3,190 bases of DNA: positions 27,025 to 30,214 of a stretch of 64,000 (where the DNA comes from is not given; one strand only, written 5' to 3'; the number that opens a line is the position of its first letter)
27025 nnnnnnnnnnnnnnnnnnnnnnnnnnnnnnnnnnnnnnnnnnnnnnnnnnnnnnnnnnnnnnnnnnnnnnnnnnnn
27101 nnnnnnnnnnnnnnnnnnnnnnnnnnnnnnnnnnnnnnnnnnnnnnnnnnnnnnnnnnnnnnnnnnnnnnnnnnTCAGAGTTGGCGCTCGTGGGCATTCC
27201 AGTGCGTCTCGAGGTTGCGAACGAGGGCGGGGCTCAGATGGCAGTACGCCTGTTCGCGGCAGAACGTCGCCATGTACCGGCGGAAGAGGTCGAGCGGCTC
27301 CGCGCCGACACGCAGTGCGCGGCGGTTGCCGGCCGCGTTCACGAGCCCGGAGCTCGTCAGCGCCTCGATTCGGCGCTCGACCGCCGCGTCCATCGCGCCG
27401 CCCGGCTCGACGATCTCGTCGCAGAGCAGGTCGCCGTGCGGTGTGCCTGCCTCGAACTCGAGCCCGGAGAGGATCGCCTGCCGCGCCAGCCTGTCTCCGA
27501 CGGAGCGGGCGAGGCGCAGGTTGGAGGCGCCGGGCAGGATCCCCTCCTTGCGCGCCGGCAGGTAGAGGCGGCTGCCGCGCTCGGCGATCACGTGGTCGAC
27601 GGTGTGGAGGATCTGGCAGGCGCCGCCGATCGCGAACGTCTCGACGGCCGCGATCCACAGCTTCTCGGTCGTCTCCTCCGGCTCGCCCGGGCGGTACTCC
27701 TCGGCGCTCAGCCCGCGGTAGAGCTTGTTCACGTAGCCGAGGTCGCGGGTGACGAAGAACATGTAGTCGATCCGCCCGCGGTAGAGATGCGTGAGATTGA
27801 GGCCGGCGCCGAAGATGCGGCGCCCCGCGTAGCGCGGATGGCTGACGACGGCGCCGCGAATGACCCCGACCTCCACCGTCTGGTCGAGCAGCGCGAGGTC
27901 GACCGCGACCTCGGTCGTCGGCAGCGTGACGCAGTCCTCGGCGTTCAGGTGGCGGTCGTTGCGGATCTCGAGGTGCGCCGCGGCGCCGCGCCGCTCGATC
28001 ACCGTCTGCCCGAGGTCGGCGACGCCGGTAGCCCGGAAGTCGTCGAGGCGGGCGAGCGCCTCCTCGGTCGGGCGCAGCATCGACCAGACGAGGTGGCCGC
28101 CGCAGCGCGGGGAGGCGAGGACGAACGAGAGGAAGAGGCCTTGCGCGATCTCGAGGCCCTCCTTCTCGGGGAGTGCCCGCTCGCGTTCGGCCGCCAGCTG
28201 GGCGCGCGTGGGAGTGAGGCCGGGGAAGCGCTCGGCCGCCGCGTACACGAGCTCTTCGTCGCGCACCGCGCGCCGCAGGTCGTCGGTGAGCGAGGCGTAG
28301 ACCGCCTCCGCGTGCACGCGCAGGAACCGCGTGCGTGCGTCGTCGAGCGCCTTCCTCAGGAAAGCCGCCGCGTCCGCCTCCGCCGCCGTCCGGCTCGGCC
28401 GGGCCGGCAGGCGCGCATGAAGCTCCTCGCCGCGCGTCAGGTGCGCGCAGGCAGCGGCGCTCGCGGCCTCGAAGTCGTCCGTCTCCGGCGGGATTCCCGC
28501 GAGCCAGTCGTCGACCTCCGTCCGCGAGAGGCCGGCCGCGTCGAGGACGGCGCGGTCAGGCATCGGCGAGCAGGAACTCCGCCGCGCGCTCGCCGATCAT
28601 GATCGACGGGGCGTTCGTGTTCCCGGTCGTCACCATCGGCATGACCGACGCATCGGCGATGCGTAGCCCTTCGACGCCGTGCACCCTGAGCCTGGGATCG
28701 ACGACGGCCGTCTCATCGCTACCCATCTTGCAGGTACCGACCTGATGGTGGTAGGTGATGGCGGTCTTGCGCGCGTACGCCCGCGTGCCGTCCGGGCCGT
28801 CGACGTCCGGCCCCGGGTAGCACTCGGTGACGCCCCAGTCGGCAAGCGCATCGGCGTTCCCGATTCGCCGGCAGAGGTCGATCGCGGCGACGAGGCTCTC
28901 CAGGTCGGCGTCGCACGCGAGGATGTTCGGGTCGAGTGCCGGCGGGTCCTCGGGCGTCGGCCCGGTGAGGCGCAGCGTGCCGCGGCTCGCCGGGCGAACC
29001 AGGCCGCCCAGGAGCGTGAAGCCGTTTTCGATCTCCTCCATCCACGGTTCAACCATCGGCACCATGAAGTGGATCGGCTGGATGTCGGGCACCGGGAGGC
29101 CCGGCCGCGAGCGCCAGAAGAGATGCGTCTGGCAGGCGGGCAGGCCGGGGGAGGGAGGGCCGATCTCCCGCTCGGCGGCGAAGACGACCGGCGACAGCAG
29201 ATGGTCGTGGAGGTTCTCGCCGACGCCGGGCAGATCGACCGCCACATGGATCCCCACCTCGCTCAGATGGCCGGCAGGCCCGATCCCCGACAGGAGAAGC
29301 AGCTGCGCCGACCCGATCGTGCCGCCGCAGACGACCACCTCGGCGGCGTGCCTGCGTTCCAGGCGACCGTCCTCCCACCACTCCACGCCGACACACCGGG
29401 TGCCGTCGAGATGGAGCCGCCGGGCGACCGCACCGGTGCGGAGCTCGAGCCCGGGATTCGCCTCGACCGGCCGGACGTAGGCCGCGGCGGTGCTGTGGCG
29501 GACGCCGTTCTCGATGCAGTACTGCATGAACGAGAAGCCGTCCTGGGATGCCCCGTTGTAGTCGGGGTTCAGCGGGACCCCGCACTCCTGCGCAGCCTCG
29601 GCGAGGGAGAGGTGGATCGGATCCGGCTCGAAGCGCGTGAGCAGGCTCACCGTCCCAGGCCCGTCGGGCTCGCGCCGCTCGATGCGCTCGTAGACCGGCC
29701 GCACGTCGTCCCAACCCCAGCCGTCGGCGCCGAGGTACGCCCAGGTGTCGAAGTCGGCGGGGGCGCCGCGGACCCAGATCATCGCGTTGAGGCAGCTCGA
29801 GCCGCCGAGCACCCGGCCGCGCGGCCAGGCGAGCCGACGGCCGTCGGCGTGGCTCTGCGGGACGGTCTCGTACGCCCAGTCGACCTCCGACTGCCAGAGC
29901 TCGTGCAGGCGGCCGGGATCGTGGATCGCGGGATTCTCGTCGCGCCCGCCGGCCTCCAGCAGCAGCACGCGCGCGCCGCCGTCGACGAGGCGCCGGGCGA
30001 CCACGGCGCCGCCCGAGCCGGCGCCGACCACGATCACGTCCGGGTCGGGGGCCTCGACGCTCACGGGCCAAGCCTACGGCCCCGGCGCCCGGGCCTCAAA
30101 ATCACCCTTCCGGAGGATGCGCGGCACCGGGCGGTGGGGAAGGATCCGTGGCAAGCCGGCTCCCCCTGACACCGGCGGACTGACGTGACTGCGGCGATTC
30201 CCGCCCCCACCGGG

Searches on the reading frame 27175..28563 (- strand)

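Call 75: search_protein_families(library=pfam, proteins=[window:27175-28563:-], max_evalue=0.001)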
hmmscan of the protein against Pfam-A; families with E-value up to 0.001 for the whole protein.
window:27175-28563:- (462 aa): 1 family
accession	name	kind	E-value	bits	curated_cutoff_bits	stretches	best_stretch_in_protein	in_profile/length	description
PF00378.25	ECH_1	-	9.8e-08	32.1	27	1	299-372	87-161/251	Enoyl-CoA hydratase/isomerase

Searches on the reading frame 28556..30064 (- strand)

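Call 75: search_protein_families(library=pfam, proteins=[window:28556-30064:-], max_evalue=0.001)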
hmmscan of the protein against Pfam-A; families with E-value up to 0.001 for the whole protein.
window:28556-30064:- (502 aa): 5 families
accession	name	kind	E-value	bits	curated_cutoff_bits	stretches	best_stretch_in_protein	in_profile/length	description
PF00732.25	GMC_oxred_N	-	3.9e-44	151.5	23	1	10-289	3-217/218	GMC oxidoreductase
PF05199.19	GMC_oxred_C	-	3e-36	125.5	24.6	1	358-491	1-139/139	GMC oxidoreductase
PF00890.30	FAD_binding_2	-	1.2e-05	25.1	20.4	0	160-252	96-206/414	FAD binding domain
PF01266.30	DAO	-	0.00015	21.9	27.9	1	9-40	1-32/353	FAD dependent oxidoreductase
PF07992.20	Pyr_redox_2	-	0.00026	20.9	26.1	0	9-40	2-33/291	Pyridine nucleotide-disulphide oxidoreductase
